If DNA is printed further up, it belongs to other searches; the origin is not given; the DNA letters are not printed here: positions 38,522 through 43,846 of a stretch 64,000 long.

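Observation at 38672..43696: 1674-aa DnaQ-exonuclease / DinG / RecQ triple fusion as main cargo of a repeat-bounded island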

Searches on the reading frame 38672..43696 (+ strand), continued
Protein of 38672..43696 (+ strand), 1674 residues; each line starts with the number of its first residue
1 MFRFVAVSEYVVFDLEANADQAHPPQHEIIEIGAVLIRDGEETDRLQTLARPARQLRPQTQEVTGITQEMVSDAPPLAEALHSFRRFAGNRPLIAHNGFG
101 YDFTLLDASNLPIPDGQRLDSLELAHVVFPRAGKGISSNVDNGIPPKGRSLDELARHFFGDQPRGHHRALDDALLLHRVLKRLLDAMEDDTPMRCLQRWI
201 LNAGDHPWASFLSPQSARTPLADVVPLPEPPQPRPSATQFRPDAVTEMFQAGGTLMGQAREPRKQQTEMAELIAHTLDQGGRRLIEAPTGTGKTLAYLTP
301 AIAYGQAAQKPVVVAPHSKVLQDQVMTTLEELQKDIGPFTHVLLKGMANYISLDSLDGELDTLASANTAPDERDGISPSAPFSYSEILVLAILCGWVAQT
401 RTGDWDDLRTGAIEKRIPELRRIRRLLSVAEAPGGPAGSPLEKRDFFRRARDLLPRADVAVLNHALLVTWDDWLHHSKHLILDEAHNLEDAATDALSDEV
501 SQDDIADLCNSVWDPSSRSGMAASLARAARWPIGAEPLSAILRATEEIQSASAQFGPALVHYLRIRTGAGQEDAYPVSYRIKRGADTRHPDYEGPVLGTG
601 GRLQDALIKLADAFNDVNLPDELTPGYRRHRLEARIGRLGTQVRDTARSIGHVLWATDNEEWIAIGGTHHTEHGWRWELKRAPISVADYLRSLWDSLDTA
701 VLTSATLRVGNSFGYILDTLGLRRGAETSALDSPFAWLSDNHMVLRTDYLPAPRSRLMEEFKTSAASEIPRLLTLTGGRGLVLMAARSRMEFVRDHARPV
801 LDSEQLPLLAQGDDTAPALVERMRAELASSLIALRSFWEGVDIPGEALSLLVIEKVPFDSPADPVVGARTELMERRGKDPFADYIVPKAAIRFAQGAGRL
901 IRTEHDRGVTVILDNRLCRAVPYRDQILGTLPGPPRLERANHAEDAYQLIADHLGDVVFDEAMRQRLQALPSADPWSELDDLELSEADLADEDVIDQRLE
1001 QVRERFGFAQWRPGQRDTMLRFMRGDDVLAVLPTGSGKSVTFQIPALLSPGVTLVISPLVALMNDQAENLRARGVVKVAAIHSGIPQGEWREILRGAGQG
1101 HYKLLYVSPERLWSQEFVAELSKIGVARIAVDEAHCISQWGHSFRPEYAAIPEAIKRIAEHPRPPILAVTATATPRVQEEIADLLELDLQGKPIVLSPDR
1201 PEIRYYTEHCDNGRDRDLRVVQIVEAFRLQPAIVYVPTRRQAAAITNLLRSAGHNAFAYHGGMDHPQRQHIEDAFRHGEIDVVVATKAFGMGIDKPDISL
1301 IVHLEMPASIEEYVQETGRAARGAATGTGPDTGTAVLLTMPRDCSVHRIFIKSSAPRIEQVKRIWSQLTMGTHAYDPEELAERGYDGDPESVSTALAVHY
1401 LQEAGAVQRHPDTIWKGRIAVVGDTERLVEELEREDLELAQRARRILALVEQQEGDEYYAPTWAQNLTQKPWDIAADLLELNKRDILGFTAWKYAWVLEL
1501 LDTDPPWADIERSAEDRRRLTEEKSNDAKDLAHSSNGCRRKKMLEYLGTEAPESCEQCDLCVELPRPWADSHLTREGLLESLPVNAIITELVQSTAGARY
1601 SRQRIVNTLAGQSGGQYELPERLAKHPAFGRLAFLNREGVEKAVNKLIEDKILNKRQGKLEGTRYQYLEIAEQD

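Call 46: search_dna_similar(query=window:38672-43693:+, collection=plasmids, mode=protein, max_evalue=1e-20, max_rows=30)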
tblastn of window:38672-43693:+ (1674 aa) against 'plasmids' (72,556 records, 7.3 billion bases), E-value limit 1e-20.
Records with a match: 409; places in all: 463; records where one place covers at least 80% of the query: 0.
Best place of each record, by identity: <60% 409.
By first word of the organism name: Citrobacter 73; Providencia 36; Klebsiella 22; Thermus 20; Escherichia 15; Pseudoalteromonas 14; Paenibacillus 9; Deinococcus 8; Paraburkholderia 8; Enterobacter 8; and 95 more.
By predicted mobility (MOB-suite, as given by PLSDB): non-mobilizable 235; conjugative 90; mobilizable 84.
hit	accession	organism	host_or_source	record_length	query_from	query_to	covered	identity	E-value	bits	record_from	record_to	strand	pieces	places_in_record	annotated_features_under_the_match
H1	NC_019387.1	Thermus oshimai JL-2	-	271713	479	1316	50%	32.0%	1e-69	269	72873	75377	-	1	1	RecQ family ATP-dependent DNA helicase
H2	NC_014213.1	Allomeiothermus silvanus DSM 9946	hot spring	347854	479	1316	50%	31.1%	4e-64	250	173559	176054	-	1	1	RecQ family ATP-dependent DNA helicase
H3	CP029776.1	Deinococcus actinosclerus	mixed culture,wastewater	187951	672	1408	44%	32.6%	3e-73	280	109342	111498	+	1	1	RecQ family ATP-dependent DNA helicase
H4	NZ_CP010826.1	Thermus aquaticus Y51MC23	-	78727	683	1316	38%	32.6%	2e-61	241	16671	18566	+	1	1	RecQ family ATP-dependent DNA helicase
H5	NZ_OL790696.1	Escherichia coli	-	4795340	262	935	40%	29.7%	4e-32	145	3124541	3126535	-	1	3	none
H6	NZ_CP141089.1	Escherichia coli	Homo sapiens,Infected Human Urine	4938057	262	935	40%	29.7%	9e-32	144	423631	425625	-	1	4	none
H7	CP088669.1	Escherichia coli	Homo sapiens,blood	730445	262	935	40%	29.7%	9e-32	144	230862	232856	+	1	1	dinG: ATP-dependent DNA helicase DinG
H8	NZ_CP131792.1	Pseudomonas aeruginosa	Homo sapiens,culture,blood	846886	261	940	41%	27.8%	9e-30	137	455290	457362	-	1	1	dinG: ATP-dependent DNA helicase DinG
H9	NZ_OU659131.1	Providencia alcalifaciens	Canis lupus familiaris,intestine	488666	259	935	40%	26.6%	5e-30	138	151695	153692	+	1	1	dinG: ATP-dependent DNA helicase DinG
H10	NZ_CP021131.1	Meiothermus taiwanensis WR-220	-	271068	835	1316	29%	36.0%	2e-54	219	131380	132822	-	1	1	RecQ family ATP-dependent DNA helicase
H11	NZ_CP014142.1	Thermus parvatiensis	-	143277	835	1316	29%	35.1%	2e-54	218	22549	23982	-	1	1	RecQ family ATP-dependent DNA helicase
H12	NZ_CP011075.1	Brevibacillus laterosporus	Oryza sativa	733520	252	932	41%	24.9%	3e-46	192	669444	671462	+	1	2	dinG: ATP-dependent DNA helicase DinG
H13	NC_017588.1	Thermus thermophilus JL-18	-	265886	835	1316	29%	35.1%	2e-55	222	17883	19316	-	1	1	RecQ family ATP-dependent DNA helicase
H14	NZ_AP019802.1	Thermus thermophilus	-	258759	835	1316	29%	34.6%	5e-55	221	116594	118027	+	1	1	RecQ family ATP-dependent DNA helicase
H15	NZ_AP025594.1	Thermus brockianus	-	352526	826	1316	29%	34.0%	9e-56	223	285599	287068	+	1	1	RecQ family ATP-dependent DNA helicase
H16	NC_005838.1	Thermus thermophilus HB27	-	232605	835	1316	29%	34.6%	1e-55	223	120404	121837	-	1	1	RecQ family ATP-dependent DNA helicase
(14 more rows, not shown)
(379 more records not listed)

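Call 47: get_annotated_region(hit=H16, flank=9000)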
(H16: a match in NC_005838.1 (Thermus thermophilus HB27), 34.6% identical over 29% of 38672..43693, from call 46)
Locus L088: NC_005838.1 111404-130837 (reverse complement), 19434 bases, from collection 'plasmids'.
description: Thermus thermophilus HB27 plasmid pTT27, complete sequence
organism: Thermus thermophilus HB27 (NCBI taxid 262724)
taxonomy: Bacteria; Deinococcota; Deinococci; Thermales; Thermaceae; Thermus; Thermus thermophilus; Thermus thermophilus HB27
host: -; source: -; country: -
typing (MOB-suite, as given by PLSDB): non-mobilizable; replicon rep_cluster_1121
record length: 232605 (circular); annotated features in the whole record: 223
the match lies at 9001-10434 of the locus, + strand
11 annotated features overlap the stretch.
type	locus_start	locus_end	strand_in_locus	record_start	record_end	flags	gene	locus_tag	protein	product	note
CDS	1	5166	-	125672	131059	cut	-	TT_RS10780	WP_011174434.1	hypothetical protein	-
CDS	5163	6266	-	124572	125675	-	-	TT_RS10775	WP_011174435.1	SdrD B-like domain-containing protein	-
CDS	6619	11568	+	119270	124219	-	-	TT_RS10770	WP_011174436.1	RecQ family ATP-dependent DNA helicase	GO:0006310 - DNA recombination [Evidence IEA]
CDS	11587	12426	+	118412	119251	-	-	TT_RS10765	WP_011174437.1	hypothetical protein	-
CDS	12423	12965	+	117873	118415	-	-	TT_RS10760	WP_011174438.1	hypothetical protein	-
CDS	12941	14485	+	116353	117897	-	-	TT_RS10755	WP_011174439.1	transcription antiterminator BglG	-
CDS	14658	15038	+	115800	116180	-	-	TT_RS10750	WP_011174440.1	DNA topoisomerase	GO:0006265 - DNA topological change [Evidence IEA]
CDS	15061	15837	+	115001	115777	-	-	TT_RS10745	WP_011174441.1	CPBP family intramembrane glutamic endopeptidase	GO:0071586 - CAAX-box protein processing [Evidence IEA]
CDS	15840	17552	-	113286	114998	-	-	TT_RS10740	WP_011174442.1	aldehyde ferredoxin oxidoreductase C-terminal domain-containing protein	-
CDS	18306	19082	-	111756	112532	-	cmr6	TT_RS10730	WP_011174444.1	type III-B CRISPR module RAMP protein Cmr6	GO:0043571 - maintenance of CRISPR repeat elements [Evidence IEA]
CDS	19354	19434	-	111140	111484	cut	cmr5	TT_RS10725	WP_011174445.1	type III-B CRISPR module-associated protein Cmr5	GO:0043571 - maintenance of CRISPR repeat elements [Evidence IEA]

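Call 48: get_annotated_region(hit=H1, flank=9000)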
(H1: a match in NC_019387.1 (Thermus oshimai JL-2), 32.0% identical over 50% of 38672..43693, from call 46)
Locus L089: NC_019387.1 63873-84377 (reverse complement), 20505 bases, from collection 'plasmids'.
description: Thermus oshimai JL-2 plasmid pTHEOS01, complete sequence
organism: Thermus oshimai JL-2 (NCBI taxid 751945)
taxonomy: Bacteria; Deinococcota; Deinococci; Thermales; Thermaceae; Thermus; Thermus oshimai; Thermus oshimai JL-2
host: -; source: -; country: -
typing (MOB-suite, as given by PLSDB): non-mobilizable; replicon rep_cluster_1062
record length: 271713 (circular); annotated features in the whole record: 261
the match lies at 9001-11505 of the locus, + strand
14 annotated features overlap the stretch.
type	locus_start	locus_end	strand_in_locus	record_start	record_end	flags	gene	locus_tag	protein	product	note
CDS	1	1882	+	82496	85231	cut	-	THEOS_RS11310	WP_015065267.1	tubulin-like doman-containing protein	-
CDS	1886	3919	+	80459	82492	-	-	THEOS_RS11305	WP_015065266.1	hypothetical protein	-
CDS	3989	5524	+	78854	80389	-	brxL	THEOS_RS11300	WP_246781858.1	BREX system Lon protease-like protein BrxL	GO:0030163 - protein catabolic process [Evidence IEA]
CDS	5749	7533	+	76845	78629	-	-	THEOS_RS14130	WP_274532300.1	3'-5' exonuclease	-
CDS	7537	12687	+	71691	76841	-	-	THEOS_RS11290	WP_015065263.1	RecQ family ATP-dependent DNA helicase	GO:0006310 - DNA recombination [Evidence IEA]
CDS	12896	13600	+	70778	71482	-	-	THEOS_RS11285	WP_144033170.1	hypothetical protein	-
CDS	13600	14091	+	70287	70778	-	-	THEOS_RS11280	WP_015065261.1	hypothetical protein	-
CDS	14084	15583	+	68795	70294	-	-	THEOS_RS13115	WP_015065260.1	hypothetical protein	-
CDS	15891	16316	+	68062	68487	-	-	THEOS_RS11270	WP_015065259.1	hypothetical protein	-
CDS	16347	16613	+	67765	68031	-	-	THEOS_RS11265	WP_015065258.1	hypothetical protein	-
CDS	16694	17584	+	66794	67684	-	-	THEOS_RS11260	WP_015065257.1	hypothetical protein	-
CDS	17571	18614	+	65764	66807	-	-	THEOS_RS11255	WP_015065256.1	MoxR family ATPase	-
CDS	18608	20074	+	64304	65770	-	-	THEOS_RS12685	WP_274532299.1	VWA-like domain-containing protein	-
CDS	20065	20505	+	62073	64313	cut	-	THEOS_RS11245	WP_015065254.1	hypothetical protein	-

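Call 49: search_protein_families(library=pfam, proteins=[L088:6619-11565:+, L088:11587-12423:+, L088:12423-12962:+, L088:12941-14482:+, L089:5749-7530:+, L089:7537-12684:+], max_evalue=0.001)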
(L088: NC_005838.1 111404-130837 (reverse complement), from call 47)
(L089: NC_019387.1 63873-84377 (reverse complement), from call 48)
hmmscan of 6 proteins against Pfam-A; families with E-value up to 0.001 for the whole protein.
L088:6619-11565:+ (1649 aa): 8 families
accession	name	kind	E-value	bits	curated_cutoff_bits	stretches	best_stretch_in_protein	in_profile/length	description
PF00270.35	DEAD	-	2.6e-36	125.3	26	2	966-1129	3-163/167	DEAD/DEAH box helicase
PF13307.12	Helicase_C_2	-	3.8e-25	89.3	25.3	1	741-892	11-169/170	Helicase C-terminal domain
PF00271.37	Helicase_C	-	1.6e-23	83.4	23.5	1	1168-1280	2-110/110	Helicase conserved C-terminal domain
PF00929.31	RNase_T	-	9.8e-15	55.9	24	1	9-169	1-164/164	Exonuclease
PF04851.21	ResIII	-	1.5e-09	38.4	22.5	0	243-317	3-83/164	Type III restriction enzyme, res subunit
PF16124.10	RecQ_Zn_bind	-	5.8e-06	27.4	25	1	1473-1518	17-65/66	RecQ zinc-binding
PF13401.12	AAA_22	-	6.9e-06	26.8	27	0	430-466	77-109/130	AAA domain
PF06733.21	DEAD_2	-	0.00012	22.3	21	0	404-467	104-169/172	DEAD_2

L088:11587-12423:+ (279 aa): 0 families

L088:12423-12962:+ (180 aa): 0 families

L088:12941-14482:+ (514 aa): 0 families

L089:5749-7530:+ (594 aa): 5 families
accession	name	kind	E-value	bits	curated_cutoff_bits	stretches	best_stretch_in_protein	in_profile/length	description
PF13361.12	UvrD_C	-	3.3e-15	56.8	25.6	1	519-582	291-347/350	UvrD-like helicase C-terminal domain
PF00580.27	UvrD-helicase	-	9.3e-15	55.5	23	1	155-246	2-95/271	UvrD/REP helicase N-terminal domain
PF13245.12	AAA_19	-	7.6e-09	36.3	25.1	1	159-394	2-134/134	AAA domain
PF13538.12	UvrD_C_2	-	7.1e-07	29.4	27.4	0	515-538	2-25/52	UvrD-like helicase C-terminal domain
PF13191.12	AAA_16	-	2.7e-06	28.4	32.6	1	170-378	27-161/167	AAA ATPase domain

L089:7537-12684:+ (1716 aa): 6 families
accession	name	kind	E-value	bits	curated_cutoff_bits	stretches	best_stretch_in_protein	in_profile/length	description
PF00270.35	DEAD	-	3.5e-38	131.4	26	2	1013-1182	3-165/167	DEAD/DEAH box helicase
PF00271.37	Helicase_C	-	5.4e-24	85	23.5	1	1219-1331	2-110/110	Helicase conserved C-terminal domain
PF13307.12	Helicase_C_2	-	5.5e-24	85.5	25.3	1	784-938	7-168/170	Helicase C-terminal domain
PF00929.31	RNase_T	-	5.3e-17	63.3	24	1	10-171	1-163/164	Exonuclease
PF04851.21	ResIII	-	9.1e-10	39.1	22.5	1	243-313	5-81/164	Type III restriction enzyme, res subunit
PF16124.10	RecQ_Zn_bind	-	8.5e-09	36.5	25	1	1539-1586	15-65/66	RecQ zinc-binding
